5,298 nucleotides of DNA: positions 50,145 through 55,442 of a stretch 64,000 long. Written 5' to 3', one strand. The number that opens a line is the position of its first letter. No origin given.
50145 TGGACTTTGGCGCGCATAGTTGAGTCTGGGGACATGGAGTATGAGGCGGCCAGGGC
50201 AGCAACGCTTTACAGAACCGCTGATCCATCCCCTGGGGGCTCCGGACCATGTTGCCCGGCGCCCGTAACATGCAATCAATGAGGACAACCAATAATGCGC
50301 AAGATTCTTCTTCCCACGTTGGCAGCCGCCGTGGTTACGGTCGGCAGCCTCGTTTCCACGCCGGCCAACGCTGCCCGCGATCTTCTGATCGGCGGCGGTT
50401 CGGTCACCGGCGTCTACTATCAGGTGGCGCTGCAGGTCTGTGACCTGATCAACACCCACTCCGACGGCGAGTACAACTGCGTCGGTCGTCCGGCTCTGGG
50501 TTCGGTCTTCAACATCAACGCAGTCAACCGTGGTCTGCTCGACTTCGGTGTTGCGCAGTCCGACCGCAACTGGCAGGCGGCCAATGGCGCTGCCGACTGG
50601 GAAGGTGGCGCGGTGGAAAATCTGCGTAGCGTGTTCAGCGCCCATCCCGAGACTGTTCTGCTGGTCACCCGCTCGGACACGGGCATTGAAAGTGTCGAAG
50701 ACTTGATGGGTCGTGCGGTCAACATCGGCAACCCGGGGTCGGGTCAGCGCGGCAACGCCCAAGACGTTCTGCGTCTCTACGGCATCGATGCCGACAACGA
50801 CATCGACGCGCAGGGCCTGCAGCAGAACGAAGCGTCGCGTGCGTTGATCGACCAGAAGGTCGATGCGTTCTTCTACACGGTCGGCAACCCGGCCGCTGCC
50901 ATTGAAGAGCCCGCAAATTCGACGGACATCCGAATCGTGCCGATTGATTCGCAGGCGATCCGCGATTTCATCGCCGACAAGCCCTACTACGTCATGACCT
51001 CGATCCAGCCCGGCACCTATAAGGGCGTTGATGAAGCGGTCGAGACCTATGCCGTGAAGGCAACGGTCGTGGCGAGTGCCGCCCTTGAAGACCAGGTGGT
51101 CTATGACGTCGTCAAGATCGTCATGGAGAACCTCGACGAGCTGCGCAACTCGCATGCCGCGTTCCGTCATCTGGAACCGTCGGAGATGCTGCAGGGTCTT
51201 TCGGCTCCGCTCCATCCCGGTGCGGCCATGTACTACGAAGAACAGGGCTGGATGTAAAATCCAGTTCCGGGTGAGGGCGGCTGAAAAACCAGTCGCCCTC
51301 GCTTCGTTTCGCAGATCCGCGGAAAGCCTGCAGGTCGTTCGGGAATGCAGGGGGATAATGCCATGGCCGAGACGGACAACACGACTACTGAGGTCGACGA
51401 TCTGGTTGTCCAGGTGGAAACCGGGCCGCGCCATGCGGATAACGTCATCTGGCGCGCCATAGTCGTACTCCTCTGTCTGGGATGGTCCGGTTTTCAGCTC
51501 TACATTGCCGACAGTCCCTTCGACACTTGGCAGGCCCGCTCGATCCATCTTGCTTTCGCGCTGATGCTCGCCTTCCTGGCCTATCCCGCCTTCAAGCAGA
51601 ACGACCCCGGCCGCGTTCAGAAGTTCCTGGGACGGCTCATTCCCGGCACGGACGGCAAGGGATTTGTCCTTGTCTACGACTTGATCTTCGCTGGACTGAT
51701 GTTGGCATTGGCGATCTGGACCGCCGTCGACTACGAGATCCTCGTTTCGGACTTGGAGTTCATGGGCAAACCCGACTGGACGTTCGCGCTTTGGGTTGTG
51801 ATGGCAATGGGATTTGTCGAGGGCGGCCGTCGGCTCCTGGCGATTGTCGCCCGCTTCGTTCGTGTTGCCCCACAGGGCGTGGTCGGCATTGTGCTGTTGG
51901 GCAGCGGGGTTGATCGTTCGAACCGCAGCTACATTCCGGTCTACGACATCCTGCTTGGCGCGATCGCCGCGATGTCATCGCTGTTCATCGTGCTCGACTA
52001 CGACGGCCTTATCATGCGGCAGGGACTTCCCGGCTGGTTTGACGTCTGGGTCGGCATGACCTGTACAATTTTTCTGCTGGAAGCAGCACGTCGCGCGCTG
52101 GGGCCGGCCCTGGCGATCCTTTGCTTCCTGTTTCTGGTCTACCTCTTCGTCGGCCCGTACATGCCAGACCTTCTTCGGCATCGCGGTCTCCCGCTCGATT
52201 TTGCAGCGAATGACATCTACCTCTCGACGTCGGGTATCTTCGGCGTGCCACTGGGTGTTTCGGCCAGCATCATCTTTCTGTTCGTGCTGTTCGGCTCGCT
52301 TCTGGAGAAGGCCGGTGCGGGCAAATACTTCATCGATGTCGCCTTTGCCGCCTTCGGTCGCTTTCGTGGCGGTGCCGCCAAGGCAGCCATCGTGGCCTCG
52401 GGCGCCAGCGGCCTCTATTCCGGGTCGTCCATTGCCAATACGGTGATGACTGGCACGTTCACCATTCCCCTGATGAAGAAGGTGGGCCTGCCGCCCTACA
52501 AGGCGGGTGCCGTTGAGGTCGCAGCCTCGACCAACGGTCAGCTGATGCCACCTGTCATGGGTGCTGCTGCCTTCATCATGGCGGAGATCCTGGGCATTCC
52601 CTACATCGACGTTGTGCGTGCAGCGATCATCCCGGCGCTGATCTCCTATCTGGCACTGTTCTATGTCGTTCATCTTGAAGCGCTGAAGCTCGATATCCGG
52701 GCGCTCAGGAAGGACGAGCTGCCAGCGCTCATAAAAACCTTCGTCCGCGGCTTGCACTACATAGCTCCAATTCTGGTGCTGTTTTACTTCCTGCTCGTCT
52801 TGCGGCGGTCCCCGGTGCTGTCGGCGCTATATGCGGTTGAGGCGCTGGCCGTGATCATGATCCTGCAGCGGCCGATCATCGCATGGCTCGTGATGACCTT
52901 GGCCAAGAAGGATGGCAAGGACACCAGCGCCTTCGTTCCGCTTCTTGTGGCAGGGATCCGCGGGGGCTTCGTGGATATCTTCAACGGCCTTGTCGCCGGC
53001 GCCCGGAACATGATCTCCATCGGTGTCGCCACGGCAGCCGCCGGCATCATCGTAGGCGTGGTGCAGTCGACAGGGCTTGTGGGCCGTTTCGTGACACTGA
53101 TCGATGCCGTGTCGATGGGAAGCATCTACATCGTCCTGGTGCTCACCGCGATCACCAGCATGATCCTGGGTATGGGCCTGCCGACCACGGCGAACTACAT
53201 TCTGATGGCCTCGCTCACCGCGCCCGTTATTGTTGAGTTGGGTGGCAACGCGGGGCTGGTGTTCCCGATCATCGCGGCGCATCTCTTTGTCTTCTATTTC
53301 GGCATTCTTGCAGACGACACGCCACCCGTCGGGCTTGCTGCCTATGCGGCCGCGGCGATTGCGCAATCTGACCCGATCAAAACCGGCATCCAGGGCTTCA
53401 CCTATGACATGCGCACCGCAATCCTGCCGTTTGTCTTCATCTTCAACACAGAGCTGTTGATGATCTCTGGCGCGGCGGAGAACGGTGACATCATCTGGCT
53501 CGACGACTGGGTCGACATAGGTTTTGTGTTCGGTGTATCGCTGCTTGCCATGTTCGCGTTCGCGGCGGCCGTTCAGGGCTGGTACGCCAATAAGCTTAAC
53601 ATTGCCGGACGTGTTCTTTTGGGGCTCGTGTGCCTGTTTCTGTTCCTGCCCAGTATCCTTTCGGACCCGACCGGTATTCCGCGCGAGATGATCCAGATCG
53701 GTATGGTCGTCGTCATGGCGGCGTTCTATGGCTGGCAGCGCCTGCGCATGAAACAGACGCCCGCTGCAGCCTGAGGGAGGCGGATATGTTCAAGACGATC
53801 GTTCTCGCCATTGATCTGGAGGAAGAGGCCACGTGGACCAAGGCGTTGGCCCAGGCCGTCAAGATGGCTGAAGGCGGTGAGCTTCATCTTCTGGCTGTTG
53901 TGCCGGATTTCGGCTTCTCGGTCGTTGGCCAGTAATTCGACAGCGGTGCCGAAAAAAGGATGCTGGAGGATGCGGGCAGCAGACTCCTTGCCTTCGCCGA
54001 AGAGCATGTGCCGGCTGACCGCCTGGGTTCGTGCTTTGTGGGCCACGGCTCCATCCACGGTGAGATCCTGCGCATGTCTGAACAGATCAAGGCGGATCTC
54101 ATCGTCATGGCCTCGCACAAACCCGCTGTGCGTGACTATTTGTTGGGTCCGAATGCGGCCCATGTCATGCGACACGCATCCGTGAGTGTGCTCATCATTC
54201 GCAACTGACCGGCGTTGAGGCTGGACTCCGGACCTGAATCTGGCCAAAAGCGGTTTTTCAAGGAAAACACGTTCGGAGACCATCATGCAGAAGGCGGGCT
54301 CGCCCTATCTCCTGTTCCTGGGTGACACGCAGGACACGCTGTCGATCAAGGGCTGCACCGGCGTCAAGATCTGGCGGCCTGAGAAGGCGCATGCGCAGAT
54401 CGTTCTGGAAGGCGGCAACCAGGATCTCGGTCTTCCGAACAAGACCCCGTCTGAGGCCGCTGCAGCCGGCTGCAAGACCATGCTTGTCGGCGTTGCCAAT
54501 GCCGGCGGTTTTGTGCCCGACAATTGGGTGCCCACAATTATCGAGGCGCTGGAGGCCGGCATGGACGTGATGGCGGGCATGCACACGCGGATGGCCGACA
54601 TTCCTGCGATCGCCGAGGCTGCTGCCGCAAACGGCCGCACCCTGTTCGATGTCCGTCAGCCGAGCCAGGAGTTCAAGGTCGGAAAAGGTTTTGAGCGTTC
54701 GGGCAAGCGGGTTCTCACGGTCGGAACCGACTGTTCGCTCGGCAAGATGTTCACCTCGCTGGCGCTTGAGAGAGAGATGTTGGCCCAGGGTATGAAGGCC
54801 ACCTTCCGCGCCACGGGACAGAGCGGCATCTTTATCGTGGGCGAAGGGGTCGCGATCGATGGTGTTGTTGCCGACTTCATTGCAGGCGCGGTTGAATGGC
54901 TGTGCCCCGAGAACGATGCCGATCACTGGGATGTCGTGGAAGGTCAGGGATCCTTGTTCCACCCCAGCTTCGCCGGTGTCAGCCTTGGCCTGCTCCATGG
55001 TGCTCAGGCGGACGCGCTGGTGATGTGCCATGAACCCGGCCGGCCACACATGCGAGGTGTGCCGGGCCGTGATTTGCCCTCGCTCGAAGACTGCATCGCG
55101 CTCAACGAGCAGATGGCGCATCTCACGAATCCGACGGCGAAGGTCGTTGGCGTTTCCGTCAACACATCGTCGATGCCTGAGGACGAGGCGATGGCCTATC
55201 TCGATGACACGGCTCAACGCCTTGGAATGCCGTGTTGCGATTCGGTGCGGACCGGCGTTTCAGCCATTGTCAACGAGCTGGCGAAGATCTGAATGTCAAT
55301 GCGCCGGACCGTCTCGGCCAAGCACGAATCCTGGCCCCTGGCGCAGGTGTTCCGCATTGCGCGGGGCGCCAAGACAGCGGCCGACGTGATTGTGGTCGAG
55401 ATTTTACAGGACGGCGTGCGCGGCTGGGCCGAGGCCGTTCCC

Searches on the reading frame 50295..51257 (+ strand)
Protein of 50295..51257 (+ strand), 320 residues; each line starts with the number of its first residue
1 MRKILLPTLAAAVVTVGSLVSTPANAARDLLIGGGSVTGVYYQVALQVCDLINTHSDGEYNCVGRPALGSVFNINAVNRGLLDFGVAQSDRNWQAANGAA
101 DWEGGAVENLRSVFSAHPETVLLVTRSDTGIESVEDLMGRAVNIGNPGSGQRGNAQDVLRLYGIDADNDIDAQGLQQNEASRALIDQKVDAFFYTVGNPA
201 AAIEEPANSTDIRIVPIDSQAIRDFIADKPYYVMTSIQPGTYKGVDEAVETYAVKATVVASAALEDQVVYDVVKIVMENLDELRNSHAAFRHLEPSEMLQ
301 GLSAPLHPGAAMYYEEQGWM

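Call 41: search_protein_families(library=pfam, proteins=[window:50295-51257:+], max_evalue=0.001)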
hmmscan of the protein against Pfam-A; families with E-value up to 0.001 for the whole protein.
window:50295-51257:+ (320 aa): 3 families
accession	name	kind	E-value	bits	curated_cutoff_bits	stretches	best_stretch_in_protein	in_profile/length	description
PF16868.10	NMT1_3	-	9.7e-73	245.7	27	1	32-318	1-289/289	NMT1-like family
PF09084.16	NMT1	-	2.4e-07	31.3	20.5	1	74-197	35-149/216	NMT1/THI5 like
PF12974.12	Phosphonate-bd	-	0.00077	19.3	27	0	120-214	86-183/242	ABC transporter, phosphonate, periplasmic substrate-binding protein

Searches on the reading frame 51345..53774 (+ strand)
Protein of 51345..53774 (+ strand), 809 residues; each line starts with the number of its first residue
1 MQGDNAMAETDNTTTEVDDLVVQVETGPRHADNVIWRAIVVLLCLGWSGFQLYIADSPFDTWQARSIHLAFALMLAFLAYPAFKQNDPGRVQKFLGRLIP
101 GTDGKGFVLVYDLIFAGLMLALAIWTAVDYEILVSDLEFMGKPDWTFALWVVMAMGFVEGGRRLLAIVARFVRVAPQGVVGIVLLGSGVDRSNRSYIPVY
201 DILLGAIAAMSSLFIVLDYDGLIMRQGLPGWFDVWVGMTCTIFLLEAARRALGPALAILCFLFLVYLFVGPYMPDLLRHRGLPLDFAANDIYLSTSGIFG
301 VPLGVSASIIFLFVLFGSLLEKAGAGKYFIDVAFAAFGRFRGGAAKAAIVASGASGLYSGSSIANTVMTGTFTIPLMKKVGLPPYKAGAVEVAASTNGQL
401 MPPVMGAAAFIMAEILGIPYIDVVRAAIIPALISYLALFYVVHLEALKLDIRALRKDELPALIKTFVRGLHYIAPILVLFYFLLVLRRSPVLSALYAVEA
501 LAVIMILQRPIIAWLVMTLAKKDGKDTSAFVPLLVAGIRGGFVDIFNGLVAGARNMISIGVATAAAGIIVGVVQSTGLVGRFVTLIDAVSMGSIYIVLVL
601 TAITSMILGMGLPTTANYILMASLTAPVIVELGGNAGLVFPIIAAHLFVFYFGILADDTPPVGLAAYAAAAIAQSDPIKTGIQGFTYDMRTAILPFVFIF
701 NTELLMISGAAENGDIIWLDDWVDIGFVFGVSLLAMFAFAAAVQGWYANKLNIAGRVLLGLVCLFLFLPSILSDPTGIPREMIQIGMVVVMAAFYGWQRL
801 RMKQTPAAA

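Call 41: search_protein_families(library=pfam, proteins=[window:51345-53774:+], max_evalue=0.001)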
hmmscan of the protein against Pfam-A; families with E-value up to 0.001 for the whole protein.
window:51345-53774:+ (809 aa): 2 families
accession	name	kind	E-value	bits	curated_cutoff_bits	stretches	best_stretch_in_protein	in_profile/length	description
PF06808.19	DctM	-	4.9e-74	250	23.8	1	240-707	2-407/413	Tripartite ATP-independent periplasmic transporter, DctM component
PF11874.13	DUF3394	-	3.2e-07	30.6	28.2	1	727-774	3-50/181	Domain of unknown function (DUF3394)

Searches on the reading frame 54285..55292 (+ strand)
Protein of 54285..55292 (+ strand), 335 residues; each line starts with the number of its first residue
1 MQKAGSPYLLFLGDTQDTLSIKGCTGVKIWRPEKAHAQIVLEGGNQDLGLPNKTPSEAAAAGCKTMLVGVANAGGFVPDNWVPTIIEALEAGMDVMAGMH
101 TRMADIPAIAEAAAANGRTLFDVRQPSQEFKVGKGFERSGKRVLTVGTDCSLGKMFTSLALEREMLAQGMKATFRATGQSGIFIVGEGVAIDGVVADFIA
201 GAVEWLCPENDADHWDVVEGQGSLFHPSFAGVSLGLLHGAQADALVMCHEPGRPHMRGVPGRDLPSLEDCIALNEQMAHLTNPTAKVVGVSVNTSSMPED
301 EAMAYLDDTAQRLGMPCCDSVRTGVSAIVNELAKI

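Call 68: search_protein_families(library=pfam, proteins=[window:54285-55292:+], max_evalue=0.00001)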
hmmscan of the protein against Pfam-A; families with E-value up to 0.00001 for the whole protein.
window:54285-55292:+ (335 aa): 2 families
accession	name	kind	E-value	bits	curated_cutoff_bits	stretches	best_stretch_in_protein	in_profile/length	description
PF07755.17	DUF1611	-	3.1e-75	252.4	25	1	133-329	5-201/201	Domain of unknown function (DUF1611_C) P-loop domain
PF17396.8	DUF1611_N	-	9.2e-23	80.9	22.6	1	47-126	15-95/95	Domain of unknown function (DUF1611_N) Rossmann-like domain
